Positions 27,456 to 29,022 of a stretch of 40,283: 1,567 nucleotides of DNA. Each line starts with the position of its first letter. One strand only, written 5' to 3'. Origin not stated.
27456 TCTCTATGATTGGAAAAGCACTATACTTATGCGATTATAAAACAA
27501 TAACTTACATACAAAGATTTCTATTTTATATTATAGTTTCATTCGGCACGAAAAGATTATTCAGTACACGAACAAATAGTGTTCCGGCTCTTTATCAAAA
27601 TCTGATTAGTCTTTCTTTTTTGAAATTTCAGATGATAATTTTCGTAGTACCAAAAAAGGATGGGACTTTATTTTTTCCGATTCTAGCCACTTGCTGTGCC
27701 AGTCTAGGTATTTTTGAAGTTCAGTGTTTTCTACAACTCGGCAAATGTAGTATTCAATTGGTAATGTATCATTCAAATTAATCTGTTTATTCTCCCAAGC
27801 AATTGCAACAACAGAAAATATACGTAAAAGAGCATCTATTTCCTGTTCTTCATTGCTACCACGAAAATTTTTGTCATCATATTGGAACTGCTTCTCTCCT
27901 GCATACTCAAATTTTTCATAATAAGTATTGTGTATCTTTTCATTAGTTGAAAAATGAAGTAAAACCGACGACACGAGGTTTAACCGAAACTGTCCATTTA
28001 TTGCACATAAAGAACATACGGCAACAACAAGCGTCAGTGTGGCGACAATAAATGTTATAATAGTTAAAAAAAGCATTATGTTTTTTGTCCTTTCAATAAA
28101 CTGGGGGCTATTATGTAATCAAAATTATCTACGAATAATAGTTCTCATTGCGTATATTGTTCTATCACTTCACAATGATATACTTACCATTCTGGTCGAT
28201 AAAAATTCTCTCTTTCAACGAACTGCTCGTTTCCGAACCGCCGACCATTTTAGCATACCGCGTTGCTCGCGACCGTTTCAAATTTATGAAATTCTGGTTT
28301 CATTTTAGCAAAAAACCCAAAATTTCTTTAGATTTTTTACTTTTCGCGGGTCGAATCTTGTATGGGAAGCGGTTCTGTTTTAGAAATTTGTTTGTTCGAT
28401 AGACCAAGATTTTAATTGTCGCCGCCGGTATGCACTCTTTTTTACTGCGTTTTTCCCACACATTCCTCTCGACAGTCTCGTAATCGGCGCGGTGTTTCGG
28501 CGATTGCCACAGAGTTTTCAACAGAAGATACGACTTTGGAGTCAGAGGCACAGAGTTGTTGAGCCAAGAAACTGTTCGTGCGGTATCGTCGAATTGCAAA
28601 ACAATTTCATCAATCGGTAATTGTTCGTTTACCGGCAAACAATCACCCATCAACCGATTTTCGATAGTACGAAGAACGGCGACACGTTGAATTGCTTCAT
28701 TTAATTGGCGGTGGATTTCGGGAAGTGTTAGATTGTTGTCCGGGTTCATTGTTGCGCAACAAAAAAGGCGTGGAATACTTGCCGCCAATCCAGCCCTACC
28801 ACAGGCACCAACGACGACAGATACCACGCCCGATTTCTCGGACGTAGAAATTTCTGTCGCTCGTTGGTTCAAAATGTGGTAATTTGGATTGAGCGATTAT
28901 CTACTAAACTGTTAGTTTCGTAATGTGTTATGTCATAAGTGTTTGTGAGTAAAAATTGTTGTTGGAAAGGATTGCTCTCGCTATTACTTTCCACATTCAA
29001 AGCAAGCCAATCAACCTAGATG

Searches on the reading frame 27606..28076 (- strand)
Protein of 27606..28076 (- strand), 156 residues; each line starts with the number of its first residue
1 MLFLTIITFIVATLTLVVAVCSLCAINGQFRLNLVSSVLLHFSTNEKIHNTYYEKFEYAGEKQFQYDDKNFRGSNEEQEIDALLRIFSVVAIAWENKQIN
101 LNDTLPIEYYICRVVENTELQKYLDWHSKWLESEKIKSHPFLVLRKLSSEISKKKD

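Call 3: search_protein_families(library=pfam, proteins=[window:27606-28076:-], max_evalue=1)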
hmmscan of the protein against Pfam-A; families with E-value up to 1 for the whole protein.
window:27606-28076:- (156 aa): 0 families

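Call 4: search_protein_families(library=padloc, proteins=[window:27606-28076:-], max_evalue=1)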
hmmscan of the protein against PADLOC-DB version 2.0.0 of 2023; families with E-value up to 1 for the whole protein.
window:27606-28076:- (156 aa): 0 families

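Call 10: search_protein_families(library=ncbifam, proteins=[window:27606-28076:-], max_evalue=1)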
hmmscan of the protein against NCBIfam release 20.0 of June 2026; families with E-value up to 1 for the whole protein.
window:27606-28076:- (156 aa): 1 family
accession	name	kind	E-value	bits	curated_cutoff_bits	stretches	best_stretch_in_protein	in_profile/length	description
NF052605.1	UndecprPTUptAStph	equivalog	0.0059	16.6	300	1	105-132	65-92/197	undecaprenyl phosphate transporter UptA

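Call 17: search_protein_families(library=phrogs, proteins=[window:27606-28076:-], max_evalue=1)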
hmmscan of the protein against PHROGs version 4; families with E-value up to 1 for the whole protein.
window:27606-28076:- (156 aa): 1 family
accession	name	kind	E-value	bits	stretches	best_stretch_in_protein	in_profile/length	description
phrog_21538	-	moron, auxiliary metabolic gene and host takeover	0.047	14.8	1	16-63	8-55/60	membrane protein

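Call 44: search_solved_structures(query=window:27606-28076:-, max_evalue=10)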
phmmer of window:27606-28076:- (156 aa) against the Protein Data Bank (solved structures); distinct sequences matched with E-value up to 10: 1.
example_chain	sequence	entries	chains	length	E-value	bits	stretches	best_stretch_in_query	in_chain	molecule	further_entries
7sq3_A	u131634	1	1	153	3.8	10.8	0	69-104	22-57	Designed trefoil knot protein, variant 1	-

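Call 63: list_cluster_members(proteins=[window:27606-28076:-, window:28300-28749:-, window:28300-28872:-, window:26015-27121:-, window:24953-25819:-, window:23814-24917:-])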
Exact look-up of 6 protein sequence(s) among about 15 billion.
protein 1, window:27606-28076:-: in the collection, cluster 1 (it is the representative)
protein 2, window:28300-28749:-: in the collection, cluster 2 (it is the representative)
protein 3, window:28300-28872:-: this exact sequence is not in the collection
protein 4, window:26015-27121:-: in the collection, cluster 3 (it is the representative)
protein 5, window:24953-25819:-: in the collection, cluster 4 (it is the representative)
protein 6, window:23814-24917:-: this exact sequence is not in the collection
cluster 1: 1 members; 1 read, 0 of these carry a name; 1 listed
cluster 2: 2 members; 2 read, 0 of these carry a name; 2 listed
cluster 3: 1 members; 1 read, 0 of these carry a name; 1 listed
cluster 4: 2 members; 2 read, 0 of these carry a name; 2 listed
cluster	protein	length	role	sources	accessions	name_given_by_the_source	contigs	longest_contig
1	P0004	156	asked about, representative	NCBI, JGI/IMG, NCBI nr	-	-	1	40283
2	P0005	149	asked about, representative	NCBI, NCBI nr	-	-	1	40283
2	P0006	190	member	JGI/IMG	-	-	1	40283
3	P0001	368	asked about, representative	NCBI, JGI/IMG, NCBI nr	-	-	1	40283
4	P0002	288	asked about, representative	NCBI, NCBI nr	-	-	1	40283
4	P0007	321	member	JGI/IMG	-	-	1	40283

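Call 64: search_dna_similar(query=window:27606-28076:-, collection=phages, mode=protein, max_evalue=0.1, max_rows=10)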
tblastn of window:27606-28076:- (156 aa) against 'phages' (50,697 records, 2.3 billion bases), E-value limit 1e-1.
No match.

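Call 65: search_dna_similar(query=window:27606-28076:-, collection=plasmids, mode=protein, max_evalue=0.1, max_rows=10)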
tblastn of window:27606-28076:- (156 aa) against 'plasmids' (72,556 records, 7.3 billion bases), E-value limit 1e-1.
No match.

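Call 90: search_protein_families(library=pfam, proteins=[window:27606-28076:-], max_evalue=10)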
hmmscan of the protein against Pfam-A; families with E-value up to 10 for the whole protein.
window:27606-28076:- (156 aa): 1 family
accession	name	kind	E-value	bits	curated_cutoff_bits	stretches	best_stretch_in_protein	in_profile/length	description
PF15831.10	SMIM5_18_22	-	4.6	8.2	29.3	1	3-25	29-51/56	Small integral membrane protein 5/18/22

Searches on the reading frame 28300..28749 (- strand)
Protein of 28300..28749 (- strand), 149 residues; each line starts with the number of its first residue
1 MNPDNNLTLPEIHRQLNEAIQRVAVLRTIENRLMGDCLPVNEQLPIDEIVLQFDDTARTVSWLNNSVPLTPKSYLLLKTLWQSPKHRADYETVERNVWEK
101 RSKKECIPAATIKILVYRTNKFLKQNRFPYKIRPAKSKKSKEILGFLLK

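Call 43: search_solved_structures(query=window:28300-28749:-, max_evalue=10, show_alignments=2)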
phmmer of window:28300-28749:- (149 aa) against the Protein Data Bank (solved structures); distinct sequences matched with E-value up to 10: 3.
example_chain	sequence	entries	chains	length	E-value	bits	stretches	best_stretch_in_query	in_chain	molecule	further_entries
2nbi_A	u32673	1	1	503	0.28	14.3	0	35-64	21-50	HEP200 protein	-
7jg1_A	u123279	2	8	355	1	12.5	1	38-85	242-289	Igh protein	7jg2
4b09_A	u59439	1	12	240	1.5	12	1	34-86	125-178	TRANSCRIPTIONAL REGULATORY PROTEIN BAER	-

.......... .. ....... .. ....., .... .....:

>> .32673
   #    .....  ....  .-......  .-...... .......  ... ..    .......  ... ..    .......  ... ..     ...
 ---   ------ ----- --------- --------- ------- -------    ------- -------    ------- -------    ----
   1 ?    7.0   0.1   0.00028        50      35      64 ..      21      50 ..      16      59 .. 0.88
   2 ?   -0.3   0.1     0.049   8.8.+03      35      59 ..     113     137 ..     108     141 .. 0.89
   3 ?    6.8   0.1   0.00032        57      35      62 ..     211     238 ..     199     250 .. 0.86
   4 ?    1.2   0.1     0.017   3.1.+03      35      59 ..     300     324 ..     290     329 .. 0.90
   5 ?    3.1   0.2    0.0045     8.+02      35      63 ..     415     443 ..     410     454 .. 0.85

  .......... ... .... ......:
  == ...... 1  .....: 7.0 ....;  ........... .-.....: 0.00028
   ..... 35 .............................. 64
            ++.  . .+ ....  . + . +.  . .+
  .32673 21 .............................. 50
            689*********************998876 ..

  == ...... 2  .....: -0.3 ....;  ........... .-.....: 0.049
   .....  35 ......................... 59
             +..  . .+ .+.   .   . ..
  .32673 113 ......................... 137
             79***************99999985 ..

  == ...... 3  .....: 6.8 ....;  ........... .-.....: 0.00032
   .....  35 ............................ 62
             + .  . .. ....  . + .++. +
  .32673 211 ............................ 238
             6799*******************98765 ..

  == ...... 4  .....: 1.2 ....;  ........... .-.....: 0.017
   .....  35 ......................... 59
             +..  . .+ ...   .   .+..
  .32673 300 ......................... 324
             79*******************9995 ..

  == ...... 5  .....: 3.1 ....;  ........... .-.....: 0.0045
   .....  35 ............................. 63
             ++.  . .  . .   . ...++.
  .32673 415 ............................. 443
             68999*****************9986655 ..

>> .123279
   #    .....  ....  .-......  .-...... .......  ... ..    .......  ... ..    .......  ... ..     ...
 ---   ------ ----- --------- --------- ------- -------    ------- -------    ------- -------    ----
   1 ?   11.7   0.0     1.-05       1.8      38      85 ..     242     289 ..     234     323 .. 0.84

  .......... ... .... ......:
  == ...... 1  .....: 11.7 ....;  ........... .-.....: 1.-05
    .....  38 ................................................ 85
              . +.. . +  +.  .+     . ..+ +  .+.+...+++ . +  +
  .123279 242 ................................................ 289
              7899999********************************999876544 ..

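Call 50: predict_structure(protein=window:28300-28749:-)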
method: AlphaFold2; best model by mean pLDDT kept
length: 149 residues; sequences in the alignment: 1
mean_pLDDT: 50.8   pTM: 0.36
mean pLDDT of the five models: 50.8, 46.7, 44.7, 41.6, 35.8
residues with pLDDT >= 90: 0; 70-90: 0; 50-70: 79; < 50: 70
segments of 3 or more residues with pLDDT < 50: 1-33, 40-50, 62-65, 128-137, 139-149
pLDDT, mean of each block of 10 residues (from residue 1): 42 46 42 51 42 60 49 54 57 60 60 56 53 44 45
secondary structure, 60 per line:
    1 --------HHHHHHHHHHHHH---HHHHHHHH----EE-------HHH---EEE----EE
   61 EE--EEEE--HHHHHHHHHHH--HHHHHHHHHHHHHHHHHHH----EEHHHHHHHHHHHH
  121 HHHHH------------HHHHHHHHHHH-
elements in order: H9-21 H25-32 E52-54 E59-62 E65-68 H71-81 H84-102 H109-125 H138-148

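Call 54: fold_search(model_id=the predicted structure, library=pdb)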
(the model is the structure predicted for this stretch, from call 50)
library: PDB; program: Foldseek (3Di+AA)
matches with E <= 10: 101; with E <= 0.001: 0
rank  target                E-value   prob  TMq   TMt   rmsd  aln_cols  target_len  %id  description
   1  9dlu_MODEL_1_A        5.1e-01  0.28  0.24  0.33  12.4        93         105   20  Solution structure of Staphylococcus aureus response regulator ArlR DNA-binding domain (released 2025-09-17)
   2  7pjv_x                6.5e-01  0.06  0.17  0.05  15.3       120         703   16  Structure of the 70S-EF-G-GDP-Pi ribosome complex with tRNAs in hybrid state 1 (H1-EF-G-GDP-Pi) (released 2021-10-20)
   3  3q9v_B                7.7e-01  0.14  0.22  0.31  14.5       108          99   15  Crystal structure of rra c-terminal domain(123-221) from Deinococcus radiodurans (released 2012-01-11)
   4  5dcm_A                1.3e+00  0.15  0.22  0.33  12.7        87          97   21  Structure of a lantibiotic response regulator: C-terminal domain of the nisin resistance regulator NsrR (released 2016-07-06)
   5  1qqi                  1.3e+00  0.14  0.23  0.32  12.6        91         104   18  SOLUTION STRUCTURE OF THE DNA-BINDING AND TRANSACTIVATION DOMAIN OF PHOB FROM ESCHERICHIA COLI (released 2000-06-07)
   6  7otc_w                1.5e+00  0.04  0.16  0.05  15.1       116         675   15  Cryo-EM structure of an Escherichia coli 70S ribosome in complex with elongation factor G and the antibiotic Argyrin B (released 2022-05-11)
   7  1gxp_B                1.7e+00  0.13  0.24  0.33  12.4        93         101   19  PhoB effector domain in complex with pho box DNA. (released 2002-04-29)
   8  9dvt_S                1.7e+00  0.08  0.24  0.16  14.1       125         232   18  Cryo-EM structure of RpaA bound to PkaiBC DNA and the CTD of the alpha subunit of RNAP from the cyanobacterium Synecho (released 2025-10-15)
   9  4qwq_A                2.0e+00  0.11  0.21  0.32  11.6        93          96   25  Crystal structure of the DNA-binding domain of the response regulator SaeR from Staphylococcus aureus (released 2015-08-19)
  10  5dcm_B                2.1e+00  0.11  0.22  0.32  12.9        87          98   20  Structure of a lantibiotic response regulator: C-terminal domain of the nisin resistance regulator NsrR (released 2016-07-06)
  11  7e1b_F                2.1e+00  0.11  0.19  0.14  13.4        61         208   23  Crystal structure of VbrR-DNA complex (released 2022-02-09)
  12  7cdw_B                2.3e+00  0.03  0.16  0.04  15.2       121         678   17  Crystal Structure of Mycobacterium Tuberculosis Elongation Factor G1 (released 2021-09-22)
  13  5vh6                  2.5e+00  0.04  0.22  0.11  16.1       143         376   16  2.6 Angstrom Resolution Crystal Structure of N-terminal Fragment (residues 1-406) of Elongation Factor G from Bacillus s (released 2017-04-19)
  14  7cdw_A                2.5e+00  0.04  0.18  0.06  14.1       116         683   16  Crystal Structure of Mycobacterium Tuberculosis Elongation Factor G1 (released 2021-09-22)
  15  4fn5_A                2.5e+00  0.03  0.21  0.07  16.0       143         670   16  ELONGATION FACTOR G 1 (PSEUDOMONAS AERUGINOSA) IN COMPLEX WITH Argyrin B (released 2012-09-26)
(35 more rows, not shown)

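Call 66: search_dna_similar(query=window:28300-28749:-, collection=plasmids, mode=protein, max_evalue=0.1, max_rows=10)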
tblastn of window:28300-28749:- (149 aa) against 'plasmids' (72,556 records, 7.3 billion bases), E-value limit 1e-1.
Records with a match: 2; places in all: 2; records where one place covers at least 80% of the query: 0.
Best place of each record, by identity: <60% 2.
By first word of the organism name: Paenibacillus 1; Cytobacillus 1.
By predicted mobility (MOB-suite, as given by PLSDB): non-mobilizable 2.
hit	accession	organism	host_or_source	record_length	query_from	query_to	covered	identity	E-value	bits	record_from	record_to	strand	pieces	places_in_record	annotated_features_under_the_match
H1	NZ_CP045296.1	Paenibacillus cellulositrophicus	cell culture,Thai soil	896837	45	124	54%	30.5%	7e-2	40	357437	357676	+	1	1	FHA domain-containing protein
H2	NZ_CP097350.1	Cytobacillus pseudoceanisediminis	cell culture,hot underground spring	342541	40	129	60%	26.7%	9e-2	39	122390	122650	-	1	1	response regulator transcription factor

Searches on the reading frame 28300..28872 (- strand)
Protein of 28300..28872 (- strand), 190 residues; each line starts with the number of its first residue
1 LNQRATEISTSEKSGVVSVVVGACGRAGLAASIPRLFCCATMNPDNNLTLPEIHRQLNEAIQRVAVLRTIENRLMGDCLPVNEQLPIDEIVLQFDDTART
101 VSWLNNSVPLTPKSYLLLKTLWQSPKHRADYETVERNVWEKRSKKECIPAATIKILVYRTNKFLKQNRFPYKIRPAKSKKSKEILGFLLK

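Call 3: search_protein_families(library=pfam, proteins=[window:28300-28872:-], max_evalue=1)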
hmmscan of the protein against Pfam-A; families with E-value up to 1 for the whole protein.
window:28300-28872:- (190 aa): 2 families
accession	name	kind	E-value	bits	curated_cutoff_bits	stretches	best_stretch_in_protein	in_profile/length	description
PF00486.34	Trans_reg_C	-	0.0027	18.2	26.2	1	106-166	2-59/77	Transcriptional regulatory protein, C terminal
PF10400.15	Vir_act_alpha_C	-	0.15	13.2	22.4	1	35-93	8-57/78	Virulence activator alpha C-term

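Call 4: search_protein_families(library=padloc, proteins=[window:28300-28872:-], max_evalue=1)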
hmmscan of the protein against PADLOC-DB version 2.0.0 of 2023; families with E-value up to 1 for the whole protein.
window:28300-28872:- (190 aa): 0 families

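Call 10: search_protein_families(library=ncbifam, proteins=[window:28300-28872:-], max_evalue=1)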
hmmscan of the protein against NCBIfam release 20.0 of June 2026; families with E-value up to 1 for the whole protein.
window:28300-28872:- (190 aa): 9 families
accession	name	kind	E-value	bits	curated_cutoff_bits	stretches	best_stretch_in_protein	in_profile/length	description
TIGR02154.1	PhoB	equivalog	0.0023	17.3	296.2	1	81-174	128-216/226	phosphate regulon transcriptional regulator PhoB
NF008296.0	PRK11083.1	equivalog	0.0025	17.2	273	1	89-142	133-186/228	two-component system response regulator CreB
NF040689.1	MtrAB_MtrA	equivalog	0.0031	16.9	300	1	70-145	109-182/219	MtrAB system response regulator MtrA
NF033120.0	vanR_FM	exception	0.0039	16.8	460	1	81-143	131-191/231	vancomycin resistance response regulator transcription factor, VanR-F/VanR-M family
NF045914.1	RespRegNblR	equivalog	0.0042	16.7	300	1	66-140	114-185/228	response regulator transcription factor NblR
NF041734.1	resp_reg_RppA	equivalog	0.016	14.5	250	1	82-158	126-206/229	two-component system response regulator RppA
NF045944.1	ResRegRpaBCyano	equivalog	0.051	12.9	330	1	44-158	91-201/229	response regulator transcription factor RpaB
NF053854.1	RespRegPhoBBctds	equivalog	0.065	12.6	270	1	59-162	106-205/225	two-component system response regulator PhoB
NF007982.1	PRK10710.1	equivalog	0.12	11.9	380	1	80-133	127-179/235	envelope stress response regulator BaeR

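Call 17: search_protein_families(library=phrogs, proteins=[window:28300-28872:-], max_evalue=1)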
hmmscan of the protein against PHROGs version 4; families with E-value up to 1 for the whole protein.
window:28300-28872:- (190 aa): 1 family
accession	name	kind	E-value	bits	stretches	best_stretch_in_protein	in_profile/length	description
phrog_731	-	unknown function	0.0033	17.8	1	86-167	129-207/227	-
